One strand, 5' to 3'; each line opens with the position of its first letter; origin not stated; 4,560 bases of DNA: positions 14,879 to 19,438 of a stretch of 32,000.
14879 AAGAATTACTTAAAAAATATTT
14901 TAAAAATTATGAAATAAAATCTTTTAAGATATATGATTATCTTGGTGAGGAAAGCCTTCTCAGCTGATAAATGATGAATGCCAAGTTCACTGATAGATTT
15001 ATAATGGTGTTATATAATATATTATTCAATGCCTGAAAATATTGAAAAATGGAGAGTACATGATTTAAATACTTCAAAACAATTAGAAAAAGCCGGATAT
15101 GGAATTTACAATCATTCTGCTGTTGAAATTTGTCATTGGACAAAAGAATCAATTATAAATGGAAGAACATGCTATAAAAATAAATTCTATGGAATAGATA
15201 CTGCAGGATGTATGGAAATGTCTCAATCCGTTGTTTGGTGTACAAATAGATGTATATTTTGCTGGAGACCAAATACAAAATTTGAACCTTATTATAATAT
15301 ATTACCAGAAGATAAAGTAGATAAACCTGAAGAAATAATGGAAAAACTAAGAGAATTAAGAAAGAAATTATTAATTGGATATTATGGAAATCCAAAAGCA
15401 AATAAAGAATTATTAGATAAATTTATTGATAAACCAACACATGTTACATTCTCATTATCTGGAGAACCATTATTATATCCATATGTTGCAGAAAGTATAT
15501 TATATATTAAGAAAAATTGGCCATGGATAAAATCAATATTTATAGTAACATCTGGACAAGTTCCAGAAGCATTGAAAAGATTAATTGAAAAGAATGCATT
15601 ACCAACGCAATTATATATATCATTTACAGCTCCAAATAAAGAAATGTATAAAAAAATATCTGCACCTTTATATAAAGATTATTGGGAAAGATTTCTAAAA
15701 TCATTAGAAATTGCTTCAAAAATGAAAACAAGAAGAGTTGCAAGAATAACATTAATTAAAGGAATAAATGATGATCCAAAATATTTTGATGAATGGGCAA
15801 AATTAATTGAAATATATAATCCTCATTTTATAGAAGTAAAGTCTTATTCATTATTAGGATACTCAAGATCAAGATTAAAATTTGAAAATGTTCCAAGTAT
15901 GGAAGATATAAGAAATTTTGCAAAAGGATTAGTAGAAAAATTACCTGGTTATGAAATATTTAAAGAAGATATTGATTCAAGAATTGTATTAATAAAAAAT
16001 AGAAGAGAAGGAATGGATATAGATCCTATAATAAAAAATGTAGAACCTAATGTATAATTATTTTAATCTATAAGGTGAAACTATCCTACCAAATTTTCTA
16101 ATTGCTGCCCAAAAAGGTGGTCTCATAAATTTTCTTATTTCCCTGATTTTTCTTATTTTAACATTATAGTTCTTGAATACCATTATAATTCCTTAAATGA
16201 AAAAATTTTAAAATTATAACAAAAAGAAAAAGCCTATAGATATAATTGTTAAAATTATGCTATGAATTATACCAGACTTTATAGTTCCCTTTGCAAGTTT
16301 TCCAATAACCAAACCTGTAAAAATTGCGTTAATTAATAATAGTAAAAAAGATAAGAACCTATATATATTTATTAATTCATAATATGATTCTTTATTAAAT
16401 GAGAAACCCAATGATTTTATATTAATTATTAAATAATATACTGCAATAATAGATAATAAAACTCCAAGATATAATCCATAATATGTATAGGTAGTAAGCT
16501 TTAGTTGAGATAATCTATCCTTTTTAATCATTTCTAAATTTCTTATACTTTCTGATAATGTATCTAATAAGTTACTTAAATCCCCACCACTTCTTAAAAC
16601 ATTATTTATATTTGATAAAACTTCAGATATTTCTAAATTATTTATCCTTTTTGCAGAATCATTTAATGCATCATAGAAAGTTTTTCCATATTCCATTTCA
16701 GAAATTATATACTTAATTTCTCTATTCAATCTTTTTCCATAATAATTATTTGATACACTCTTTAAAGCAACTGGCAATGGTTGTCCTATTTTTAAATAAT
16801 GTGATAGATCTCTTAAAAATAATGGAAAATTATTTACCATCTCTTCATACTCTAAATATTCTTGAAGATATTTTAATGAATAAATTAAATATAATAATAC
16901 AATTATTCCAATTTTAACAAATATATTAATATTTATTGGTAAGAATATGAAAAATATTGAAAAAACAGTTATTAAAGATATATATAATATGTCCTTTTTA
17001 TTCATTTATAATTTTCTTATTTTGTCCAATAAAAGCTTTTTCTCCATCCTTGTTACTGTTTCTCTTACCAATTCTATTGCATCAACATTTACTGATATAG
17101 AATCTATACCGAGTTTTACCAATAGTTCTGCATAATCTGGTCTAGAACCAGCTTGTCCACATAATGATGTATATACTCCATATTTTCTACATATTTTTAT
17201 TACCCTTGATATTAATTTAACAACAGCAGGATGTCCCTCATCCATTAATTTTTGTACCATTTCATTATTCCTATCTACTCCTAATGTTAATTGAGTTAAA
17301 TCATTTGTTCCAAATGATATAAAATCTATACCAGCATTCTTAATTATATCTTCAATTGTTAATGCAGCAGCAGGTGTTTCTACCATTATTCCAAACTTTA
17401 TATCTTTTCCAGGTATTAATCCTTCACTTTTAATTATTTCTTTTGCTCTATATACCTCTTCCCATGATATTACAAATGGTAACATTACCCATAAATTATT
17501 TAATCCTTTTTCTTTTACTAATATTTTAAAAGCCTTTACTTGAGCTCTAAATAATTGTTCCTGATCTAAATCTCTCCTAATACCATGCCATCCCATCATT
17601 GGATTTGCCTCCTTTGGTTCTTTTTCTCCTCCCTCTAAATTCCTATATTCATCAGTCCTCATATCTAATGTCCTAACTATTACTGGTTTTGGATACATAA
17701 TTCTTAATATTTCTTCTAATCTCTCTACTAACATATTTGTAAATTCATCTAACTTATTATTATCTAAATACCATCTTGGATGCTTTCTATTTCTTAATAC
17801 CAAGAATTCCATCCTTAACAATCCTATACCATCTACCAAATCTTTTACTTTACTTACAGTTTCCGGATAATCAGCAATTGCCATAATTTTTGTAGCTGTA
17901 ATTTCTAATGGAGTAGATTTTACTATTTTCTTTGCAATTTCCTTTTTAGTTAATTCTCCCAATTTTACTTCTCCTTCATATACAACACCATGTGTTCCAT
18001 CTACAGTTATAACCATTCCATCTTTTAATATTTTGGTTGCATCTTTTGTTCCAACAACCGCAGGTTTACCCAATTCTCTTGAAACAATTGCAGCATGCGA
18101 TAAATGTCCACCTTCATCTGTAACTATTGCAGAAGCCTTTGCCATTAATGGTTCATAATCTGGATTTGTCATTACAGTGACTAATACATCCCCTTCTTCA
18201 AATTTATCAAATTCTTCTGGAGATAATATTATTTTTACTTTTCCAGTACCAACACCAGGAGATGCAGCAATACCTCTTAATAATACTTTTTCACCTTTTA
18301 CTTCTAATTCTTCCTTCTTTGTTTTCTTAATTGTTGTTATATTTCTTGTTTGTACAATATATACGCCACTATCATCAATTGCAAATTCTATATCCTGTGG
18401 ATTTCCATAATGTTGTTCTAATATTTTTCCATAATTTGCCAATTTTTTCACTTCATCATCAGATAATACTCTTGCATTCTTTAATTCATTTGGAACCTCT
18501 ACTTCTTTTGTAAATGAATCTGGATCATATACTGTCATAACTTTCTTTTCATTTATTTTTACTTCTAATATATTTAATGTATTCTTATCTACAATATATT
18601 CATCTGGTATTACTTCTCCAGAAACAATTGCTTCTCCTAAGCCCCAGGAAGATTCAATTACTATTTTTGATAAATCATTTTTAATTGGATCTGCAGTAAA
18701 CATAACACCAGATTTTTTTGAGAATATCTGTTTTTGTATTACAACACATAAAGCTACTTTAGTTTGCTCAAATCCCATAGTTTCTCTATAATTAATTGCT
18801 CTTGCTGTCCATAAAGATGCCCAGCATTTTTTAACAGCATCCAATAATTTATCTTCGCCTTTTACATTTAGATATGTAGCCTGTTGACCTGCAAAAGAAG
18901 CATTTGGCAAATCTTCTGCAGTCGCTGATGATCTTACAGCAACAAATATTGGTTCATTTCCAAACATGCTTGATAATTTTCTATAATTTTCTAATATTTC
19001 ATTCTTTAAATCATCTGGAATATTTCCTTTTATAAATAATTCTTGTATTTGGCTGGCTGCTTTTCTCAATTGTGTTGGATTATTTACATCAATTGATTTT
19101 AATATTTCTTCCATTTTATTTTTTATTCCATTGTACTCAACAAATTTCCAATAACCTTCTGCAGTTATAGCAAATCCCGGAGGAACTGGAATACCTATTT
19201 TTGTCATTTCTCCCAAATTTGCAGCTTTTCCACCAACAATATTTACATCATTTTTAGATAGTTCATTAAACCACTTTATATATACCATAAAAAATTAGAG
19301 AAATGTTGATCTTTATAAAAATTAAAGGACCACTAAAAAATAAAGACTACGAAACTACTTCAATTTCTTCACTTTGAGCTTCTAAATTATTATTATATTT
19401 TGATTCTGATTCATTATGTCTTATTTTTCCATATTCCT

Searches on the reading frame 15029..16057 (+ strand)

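Call 49: search_protein_families(library=pfam, proteins=[window:15029-16057:+], max_evalue=0.001)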
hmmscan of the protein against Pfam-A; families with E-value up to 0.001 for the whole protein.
window:15029-16057:+ (342 aa): 3 families
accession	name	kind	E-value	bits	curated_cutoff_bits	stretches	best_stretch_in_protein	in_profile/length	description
PF04055.27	Radical_SAM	-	6.3e-22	78.9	29.5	2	123-250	31-158/166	Radical SAM superfamily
PF08608.17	Wyosine_form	-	1.9e-17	63.7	22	1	264-323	3-62/63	Wyosine base formation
PF11380.13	Stealth_CR2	-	0.00036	21.1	39.4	1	160-184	15-39/108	Stealth protein CR2, conserved region 2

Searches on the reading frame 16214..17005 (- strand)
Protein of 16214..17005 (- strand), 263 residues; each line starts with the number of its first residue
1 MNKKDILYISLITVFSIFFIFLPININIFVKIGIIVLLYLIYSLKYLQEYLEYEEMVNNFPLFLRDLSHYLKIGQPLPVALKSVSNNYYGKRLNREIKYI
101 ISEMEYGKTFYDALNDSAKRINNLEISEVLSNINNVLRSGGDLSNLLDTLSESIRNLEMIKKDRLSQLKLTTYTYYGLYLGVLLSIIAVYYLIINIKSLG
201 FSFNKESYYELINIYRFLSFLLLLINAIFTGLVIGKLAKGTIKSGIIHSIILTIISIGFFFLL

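Call 50: search_protein_families(library=pfam, proteins=[window:16214-17005:-], max_evalue=0.0001)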
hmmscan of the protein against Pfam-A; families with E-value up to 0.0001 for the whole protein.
window:16214-17005:- (263 aa): 1 family
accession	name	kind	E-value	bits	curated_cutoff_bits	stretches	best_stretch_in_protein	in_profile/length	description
PF00482.28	T2SSF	-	1.5e-15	57.7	25.2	1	63-193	1-124/125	Type II secretion system (T2SS), protein F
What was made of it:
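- On Archaeal type IV pilin, UpsA type (gene 3296-3778): A T2SSF-like gene lies 12 kb away at 16214-17005 (call 50).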

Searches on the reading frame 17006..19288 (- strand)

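Call 50: search_protein_families(library=pfam, proteins=[window:17006-19288:-], max_evalue=0.0001)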
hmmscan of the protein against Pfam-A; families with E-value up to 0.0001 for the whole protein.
window:17006-19288:- (760 aa): 4 families
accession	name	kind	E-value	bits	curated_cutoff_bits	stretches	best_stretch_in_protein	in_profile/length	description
PF01326.24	PPDK_N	-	7.8e-122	407.1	27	1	16-329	2-321/328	Pyruvate phosphate dikinase, AMP/ATP-binding domain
PF02896.24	PEP-utilizers_C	-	1.6e-77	261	22.8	1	461-748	15-291/293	PEP-utilising enzyme, PEP-binding domain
PF00391.29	PEP-utilizers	-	6.2e-27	93.4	23.1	1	363-434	1-72/72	PEP-utilising enzyme, mobile domain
PF03328.21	HpcH_HpaI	-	8.4e-05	22.4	25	0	601-705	88-185/221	HpcH/HpaI aldolase/citrate lyase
